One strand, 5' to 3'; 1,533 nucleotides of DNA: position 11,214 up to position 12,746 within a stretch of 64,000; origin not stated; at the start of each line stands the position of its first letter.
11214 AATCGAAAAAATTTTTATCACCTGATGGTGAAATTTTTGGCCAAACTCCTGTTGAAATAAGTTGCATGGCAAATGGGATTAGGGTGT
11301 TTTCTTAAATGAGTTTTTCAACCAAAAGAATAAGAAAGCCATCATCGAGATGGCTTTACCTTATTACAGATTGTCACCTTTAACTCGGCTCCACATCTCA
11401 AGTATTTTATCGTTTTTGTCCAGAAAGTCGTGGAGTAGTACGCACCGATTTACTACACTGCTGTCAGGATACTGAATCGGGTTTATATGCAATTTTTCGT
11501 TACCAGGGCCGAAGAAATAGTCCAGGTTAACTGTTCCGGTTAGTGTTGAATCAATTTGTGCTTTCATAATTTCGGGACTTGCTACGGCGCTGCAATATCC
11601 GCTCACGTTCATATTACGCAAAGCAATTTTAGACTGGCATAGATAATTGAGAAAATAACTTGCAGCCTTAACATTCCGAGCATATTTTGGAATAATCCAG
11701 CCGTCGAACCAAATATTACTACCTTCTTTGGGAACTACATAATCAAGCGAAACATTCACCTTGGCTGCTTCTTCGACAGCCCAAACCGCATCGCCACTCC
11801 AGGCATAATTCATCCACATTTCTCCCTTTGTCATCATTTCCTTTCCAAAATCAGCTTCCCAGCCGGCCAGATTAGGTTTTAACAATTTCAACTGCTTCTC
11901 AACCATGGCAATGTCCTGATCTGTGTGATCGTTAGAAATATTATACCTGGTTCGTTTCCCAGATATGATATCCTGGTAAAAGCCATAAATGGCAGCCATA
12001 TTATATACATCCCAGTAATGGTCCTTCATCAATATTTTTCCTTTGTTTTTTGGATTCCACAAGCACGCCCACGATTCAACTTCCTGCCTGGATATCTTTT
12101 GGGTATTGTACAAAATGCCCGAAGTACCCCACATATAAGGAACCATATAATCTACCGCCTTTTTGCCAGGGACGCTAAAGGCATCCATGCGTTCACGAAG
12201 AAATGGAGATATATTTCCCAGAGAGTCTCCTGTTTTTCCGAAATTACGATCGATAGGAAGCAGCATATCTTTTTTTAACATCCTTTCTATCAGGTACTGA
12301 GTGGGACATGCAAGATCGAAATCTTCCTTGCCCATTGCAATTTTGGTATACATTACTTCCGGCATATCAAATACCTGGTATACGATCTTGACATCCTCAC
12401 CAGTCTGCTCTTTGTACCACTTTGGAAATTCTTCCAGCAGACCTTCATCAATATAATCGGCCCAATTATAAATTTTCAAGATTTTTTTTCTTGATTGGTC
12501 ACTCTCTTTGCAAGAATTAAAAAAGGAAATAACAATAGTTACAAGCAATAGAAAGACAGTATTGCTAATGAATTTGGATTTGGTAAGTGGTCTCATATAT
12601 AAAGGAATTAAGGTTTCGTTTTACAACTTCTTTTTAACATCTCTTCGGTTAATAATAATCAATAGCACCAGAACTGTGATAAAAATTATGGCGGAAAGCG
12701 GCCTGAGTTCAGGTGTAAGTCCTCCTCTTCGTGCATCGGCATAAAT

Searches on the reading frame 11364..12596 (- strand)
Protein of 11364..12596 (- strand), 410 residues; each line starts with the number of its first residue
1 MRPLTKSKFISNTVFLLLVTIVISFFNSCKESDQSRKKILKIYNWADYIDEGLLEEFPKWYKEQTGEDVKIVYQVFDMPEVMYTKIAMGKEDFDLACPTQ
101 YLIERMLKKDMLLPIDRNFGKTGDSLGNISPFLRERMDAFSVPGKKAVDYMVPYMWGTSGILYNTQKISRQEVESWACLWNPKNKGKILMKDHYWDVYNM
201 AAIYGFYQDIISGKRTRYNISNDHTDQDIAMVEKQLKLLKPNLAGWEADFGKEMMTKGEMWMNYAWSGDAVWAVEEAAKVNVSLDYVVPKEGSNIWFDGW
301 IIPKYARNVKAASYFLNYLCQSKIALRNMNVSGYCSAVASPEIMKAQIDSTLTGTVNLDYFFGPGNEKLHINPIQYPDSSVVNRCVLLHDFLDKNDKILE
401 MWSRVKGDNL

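Call 60: search_protein_families(library=pfam, proteins=[window:11364-12596:-], max_evalue=0.00001)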
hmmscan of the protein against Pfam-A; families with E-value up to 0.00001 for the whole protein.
window:11364-12596:- (410 aa): 3 families
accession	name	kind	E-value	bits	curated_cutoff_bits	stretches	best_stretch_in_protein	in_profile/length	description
PF13416.11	SBP_bac_8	-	4.5e-23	82.9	27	1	61-337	6-261/279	Bacterial extracellular solute-binding protein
PF13343.11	SBP_bac_6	-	1.5e-13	51.2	24.6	1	150-325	56-208/245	Bacterial extracellular solute-binding protein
PF01547.30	SBP_bac_1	-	6.1e-11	43.3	26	1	51-319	6-300/307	Bacterial extracellular solute-binding protein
